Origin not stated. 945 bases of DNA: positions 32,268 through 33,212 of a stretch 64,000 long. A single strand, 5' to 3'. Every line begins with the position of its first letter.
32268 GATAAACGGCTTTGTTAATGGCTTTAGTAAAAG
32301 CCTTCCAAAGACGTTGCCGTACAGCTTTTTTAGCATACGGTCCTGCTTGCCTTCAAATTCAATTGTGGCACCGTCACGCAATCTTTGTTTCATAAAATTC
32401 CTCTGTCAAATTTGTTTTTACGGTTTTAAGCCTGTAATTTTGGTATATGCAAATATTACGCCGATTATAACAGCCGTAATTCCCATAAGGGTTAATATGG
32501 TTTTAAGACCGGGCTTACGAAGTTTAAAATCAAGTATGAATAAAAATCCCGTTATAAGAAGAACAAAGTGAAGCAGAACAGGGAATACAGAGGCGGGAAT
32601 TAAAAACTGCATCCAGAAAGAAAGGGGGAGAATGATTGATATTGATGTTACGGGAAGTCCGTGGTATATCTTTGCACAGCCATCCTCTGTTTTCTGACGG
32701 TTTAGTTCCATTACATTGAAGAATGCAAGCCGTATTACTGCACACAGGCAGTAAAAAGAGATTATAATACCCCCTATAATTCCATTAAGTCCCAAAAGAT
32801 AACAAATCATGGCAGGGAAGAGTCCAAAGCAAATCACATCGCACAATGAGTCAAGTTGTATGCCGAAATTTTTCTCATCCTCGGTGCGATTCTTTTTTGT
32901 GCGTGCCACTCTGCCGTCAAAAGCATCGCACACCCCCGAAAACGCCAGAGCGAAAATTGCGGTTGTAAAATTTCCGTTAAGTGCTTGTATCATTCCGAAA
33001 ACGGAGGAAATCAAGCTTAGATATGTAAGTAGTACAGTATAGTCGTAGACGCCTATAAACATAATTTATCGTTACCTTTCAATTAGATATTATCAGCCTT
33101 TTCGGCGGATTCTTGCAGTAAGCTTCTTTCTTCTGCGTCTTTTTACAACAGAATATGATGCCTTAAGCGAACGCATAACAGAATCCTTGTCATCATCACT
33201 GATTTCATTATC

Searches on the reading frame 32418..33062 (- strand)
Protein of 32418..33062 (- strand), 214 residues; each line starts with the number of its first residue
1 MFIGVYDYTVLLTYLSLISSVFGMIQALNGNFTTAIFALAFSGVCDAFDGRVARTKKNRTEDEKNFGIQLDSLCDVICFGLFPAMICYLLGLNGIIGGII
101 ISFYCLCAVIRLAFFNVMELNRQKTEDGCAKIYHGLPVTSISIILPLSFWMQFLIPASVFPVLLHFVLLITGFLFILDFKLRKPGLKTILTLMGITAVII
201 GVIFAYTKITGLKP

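Call 65: search_protein_families(library=pfam, proteins=[window:32418-33062:-], max_evalue=0.0001)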
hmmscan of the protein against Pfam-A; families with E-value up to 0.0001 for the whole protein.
window:32418-33062:- (214 aa): 1 family
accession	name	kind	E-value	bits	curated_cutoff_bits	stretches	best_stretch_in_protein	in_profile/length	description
PF01066.26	CDP-OH_P_transf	-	4.9e-15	56.7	22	1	11-160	6-138/152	CDP-alcohol phosphatidyltransferase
